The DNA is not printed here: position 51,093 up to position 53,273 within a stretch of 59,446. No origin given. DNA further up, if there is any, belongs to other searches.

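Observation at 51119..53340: Poly-lysine C-terminal tails (KKRKKKK, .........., KKNKKKK) on three adjacent secreted proteins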

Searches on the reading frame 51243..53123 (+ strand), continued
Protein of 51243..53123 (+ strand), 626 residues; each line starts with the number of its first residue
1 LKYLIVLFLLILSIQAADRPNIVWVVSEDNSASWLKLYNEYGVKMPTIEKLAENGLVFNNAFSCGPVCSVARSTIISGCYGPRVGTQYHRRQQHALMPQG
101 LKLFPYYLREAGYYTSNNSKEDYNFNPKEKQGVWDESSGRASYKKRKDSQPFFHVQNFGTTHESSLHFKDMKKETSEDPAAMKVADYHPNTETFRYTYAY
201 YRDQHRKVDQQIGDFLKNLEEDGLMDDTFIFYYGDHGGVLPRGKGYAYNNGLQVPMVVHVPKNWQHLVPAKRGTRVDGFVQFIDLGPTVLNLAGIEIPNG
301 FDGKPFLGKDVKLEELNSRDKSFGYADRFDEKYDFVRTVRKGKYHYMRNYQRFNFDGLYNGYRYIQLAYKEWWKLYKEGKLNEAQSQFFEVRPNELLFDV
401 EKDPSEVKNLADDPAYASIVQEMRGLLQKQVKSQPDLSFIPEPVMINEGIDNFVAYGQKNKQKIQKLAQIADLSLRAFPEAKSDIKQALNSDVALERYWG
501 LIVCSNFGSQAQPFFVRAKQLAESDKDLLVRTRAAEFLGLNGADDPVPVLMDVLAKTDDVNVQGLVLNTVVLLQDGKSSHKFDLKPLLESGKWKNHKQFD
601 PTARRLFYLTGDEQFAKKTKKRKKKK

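Call 34: find_encoding_contigs(protein=P0103, flank=10000, max_places=2)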
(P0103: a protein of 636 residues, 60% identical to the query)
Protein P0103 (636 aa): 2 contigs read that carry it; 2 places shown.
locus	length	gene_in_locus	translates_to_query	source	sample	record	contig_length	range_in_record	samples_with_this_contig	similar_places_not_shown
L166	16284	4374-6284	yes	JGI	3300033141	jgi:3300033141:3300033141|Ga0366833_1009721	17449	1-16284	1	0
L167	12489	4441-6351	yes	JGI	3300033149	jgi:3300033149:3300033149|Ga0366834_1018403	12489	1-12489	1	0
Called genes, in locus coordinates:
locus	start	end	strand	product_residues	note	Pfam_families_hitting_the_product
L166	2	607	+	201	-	?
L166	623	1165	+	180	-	-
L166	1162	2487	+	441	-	PF00232:Glyco_hydro_1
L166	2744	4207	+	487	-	PF00884:Sulfatase, PF16347:SGSH_C, PF14707:Sulfatase_C (faint)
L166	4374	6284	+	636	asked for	PF00884:Sulfatase, PF16347:SGSH_C (weak), PF13646:HEAT_2 (faint)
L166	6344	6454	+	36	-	-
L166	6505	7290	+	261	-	PF06439:3keto-disac_hyd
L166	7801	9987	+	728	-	PF00884:Sulfatase, PF16347:SGSH_C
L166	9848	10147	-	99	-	-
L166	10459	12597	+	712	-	-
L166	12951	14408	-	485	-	PF01120:Alpha_L_fucos, PF16757:Fucosidase_C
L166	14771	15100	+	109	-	PF23564:EF-hand_FSTL1 (faint), PF13499:EF-hand_7 (faint), PF00036:EF-hand_1 (faint), PF13405:EF-hand_6 (faint), PF13202:EF-hand_5 (faint)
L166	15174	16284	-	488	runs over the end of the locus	PF00884:Sulfatase, PF01663:Phosphodiest, PF16347:SGSH_C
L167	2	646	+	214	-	?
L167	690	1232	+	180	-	-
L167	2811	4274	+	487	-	PF00884:Sulfatase, PF16347:SGSH_C, PF14707:Sulfatase_C (faint)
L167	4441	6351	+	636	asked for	PF00884:Sulfatase, PF16347:SGSH_C (weak), PF13646:HEAT_2 (faint)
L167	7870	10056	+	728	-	PF00884:Sulfatase, PF16347:SGSH_C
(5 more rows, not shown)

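Call 35: find_encoding_contigs(protein=P0086, flank=10000, max_places=2)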
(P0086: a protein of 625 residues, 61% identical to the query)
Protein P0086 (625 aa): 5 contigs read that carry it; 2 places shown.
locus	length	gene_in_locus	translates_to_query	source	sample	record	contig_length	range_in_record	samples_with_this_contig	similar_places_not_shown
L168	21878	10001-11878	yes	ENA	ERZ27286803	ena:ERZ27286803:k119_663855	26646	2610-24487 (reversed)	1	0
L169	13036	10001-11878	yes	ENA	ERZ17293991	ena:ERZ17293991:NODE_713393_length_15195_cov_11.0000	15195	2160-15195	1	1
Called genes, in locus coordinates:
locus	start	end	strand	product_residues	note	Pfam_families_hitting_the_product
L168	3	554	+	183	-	-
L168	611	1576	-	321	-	PF07963:N_methyl, PF13385:Laminin_G_3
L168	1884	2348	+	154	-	PF04519:Bactofilin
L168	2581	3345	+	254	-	PF16697:Yop-YscD_cpl, PF00498:FHA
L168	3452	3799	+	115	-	PF07238:PilZ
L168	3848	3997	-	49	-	-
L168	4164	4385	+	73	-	-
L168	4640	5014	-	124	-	-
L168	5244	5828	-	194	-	-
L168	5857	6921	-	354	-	-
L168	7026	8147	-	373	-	PF15515:MvaI_BcnI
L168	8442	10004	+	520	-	PF00884:Sulfatase, PF16347:SGSH_C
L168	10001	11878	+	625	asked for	PF00884:Sulfatase, PF16347:SGSH_C, PF13646:HEAT_2 (faint)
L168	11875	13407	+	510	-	PF00884:Sulfatase, PF01663:Phosphodiest (faint), PF16347:SGSH_C (faint)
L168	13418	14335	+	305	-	PF01073:3Beta_HSD, PF01370:Epimerase, PF05368:NmrA, PF07993:NAD_binding_4 (faint), PF13460:NAD_binding_10, PF16363:GDP_Man_Dehyd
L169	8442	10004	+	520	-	PF00884:Sulfatase, PF16347:SGSH_C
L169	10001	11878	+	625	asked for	PF00884:Sulfatase, PF16347:SGSH_C, PF13646:HEAT_2 (faint)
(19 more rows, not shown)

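Call 38: search_solved_structures(query=window:51243-53123:+, max_evalue=1e-10)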
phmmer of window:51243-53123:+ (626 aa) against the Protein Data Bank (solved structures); distinct sequences matched with E-value up to 1e-10: 36.
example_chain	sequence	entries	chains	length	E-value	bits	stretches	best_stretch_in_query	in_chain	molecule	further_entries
9bba_A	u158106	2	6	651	1.3e-165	555.6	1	18-584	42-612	S1_8C sulfatase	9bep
9bb9_A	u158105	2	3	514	6.7e-60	206.4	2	142-455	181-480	S1_8A sulfatase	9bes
9bbd_A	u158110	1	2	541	3.8e-59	203.9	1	16-443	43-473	S1_8B sulfatase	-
9bes_B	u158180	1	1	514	2.1e-58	201.5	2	142-455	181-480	S1_8A Sulfatase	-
9bef_A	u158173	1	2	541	1.3e-57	198.9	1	16-443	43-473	S1_8B sulfatase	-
7ebp_A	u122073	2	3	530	2.5e-21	79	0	206-301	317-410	Sulfatase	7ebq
9s8y_A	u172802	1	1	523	5.4e-21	77.9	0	206-301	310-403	Sulfatase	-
7lha_A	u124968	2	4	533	6.8e-20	74.3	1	162-430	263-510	Exo-L-galactose-6-sulfatase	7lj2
7p24_AAA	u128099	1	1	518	9.5e-19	70.5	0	195-305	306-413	Mucin-desulfating sulfatase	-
7oz8_AAA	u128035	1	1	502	1.2e-18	70.1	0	178-308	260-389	Choline-sulfatase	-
4mhx_A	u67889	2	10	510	7.8e-18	67.5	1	157-429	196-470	N-sulphoglucosamine sulphohydrolase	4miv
7snj_A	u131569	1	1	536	4.3e-17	65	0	198-433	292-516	Arylsulfatase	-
7sno_A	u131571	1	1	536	4.8e-17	64.9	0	198-433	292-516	Arylsulfatase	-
4upi_A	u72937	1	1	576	2.5e-16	62.5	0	201-307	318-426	SULFATASE FAMILY PROTEIN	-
6hr5_A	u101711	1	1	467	3.5e-16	62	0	17-162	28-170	Alpha-L-rhamnosidase/sulfatase (GH78)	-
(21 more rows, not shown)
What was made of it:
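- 51243..53123 (+): S1_8-subfamily formylglycine sulfatase (626 aa, TTG start, signal peptide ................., catalytic Cys68, helical C-terminal domain, polybasic tail). PDB 9bba S1_8C, E = 1e-165 (call 38).
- On S1 formylglycine-dependent sulfatases (the host proteins; subfamily S1_8 for 51243-53123): PDB S1_8C at E = 1e-165 (call 38).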

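Call 55: find_encoding_contigs(protein=P0100, flank=10000, max_places=1)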
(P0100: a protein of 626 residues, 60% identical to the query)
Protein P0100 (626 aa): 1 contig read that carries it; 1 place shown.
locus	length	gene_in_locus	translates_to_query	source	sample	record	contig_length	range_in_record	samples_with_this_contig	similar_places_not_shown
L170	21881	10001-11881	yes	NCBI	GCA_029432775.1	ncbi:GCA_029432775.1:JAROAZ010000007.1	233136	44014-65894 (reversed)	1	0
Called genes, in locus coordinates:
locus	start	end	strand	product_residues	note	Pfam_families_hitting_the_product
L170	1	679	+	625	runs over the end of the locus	PF13385:Laminin_G_3, PF00054:Laminin_G_1 (weak), PF02210:Laminin_G_2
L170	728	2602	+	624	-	PF00884:Sulfatase, PF01663:Phosphodiest, PF02995:DUF229 (faint), PF16347:SGSH_C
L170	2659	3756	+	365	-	-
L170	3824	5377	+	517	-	PF00884:Sulfatase, PF16347:SGSH_C, PF00036:EF-hand_1 (faint), PF13202:EF-hand_5 (faint), PF13405:EF-hand_6 (faint), PF13499:EF-hand_7 (faint)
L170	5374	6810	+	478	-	PF00884:Sulfatase, PF01663:Phosphodiest (faint), PF16347:SGSH_C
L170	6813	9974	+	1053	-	PF02837:Glyco_hydro_2_N, PF22666:Glyco_hydro_2_N2 (weak), PF00703:Glyco_hydro_2, PF02836:Glyco_hydro_2_C, PF16353:LacZ_4, PF02929:Bgal_small_N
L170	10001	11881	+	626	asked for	PF00884:Sulfatase, PF16347:SGSH_C (faint)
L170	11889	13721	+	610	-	PF00884:Sulfatase, PF01676:Metalloenzyme (faint), PF01663:Phosphodiest (faint), PF16347:SGSH_C, PF00036:EF-hand_1 (faint), PF13202:EF-hand_5 (faint), PF13405:EF-hand_6 (faint), PF13499:EF-hand_7 (faint)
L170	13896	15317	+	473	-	PF00884:Sulfatase, PF16347:SGSH_C (weak)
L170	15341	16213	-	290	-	PF02311:AraC_binding, PF12833:HTH_18, PF00165:HTH_AraC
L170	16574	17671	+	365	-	PF04616:Glyco_hydro_43 (faint)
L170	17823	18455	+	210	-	-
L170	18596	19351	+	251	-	PF08787:Alginate_lyase2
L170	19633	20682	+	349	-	PF00248:Aldo_ket_red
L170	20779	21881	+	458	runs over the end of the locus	PF07690:MFS_1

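Call 58: predict_structure(alignment_id=A1)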
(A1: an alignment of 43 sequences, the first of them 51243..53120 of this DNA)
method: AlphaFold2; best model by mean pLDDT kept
length: 626 residues; sequences in the alignment: 43
mean_pLDDT: 90.0   pTM: 0.90
mean pLDDT of the five models: 90.0, 89.4, 89.3, 89.2, 87.5
residues with pLDDT >= 90: 438; 70-90: 141; 50-70: 36; < 50: 11
segments of 3 or more residues with pLDDT < 50: 13-15, 620-626
pLDDT, mean of each block of 10 residues (from residue 1): 67 63 91 92 95 97 88 93 80 83 97 94 87 94 94 96 85 92 91 94 95 97 95 80 71 94 95 97 97 96 96 97 83 83 96 85 83 94 92 94 93 97 97 93 88 92 97 97 98 98 96 98 97 97 96 91 89 86 87 71 83 70 42
secondary structure, 60 per line:
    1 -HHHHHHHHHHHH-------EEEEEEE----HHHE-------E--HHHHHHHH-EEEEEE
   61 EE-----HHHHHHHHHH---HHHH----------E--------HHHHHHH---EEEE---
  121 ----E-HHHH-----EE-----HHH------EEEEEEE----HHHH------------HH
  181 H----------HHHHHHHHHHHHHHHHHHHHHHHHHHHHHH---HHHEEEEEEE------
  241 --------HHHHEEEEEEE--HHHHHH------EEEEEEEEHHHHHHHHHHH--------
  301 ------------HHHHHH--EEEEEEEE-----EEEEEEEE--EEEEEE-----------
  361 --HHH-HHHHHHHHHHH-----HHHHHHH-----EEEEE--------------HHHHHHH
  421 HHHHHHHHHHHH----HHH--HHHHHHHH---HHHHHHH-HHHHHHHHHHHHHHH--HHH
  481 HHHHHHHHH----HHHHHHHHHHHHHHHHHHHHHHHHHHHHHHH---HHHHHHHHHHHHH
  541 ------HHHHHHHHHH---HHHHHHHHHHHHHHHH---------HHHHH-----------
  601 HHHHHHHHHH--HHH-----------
elements in order: H2-13 E21-27 H46-53 E55-62 H68-77 H81-84 H104-110 E114-117 H127-130 E152-158 H163-166 H192-221 E228-234 H249-252 E253-259 H262-267 E274-281 H282-292 H313-318 E321-328 E334-341 E344-349 H367-377 H383-389 E395-399 H414-432 H442-449 H453-459 H461-475 H478-489 H494-524 H528-540 H547-556 H560-575 H585-589 H601-610
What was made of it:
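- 51243..53123 (+): AlphaFold2 model with pLDDT 90 (call 58).
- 53091..53120 (+): Tail 2: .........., directly before stop codon 53121-53123; predicted disordered. Residues 620-626 have pLDDT below 50, and there is no secondary structure after residue 615 (call 58).
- On T9SS C-terminal sorting domain: The C-terminal region of sulfatase 2 is helical and then disordered (call 58).
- (8) The tail is disordered in a confident model (call 58).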
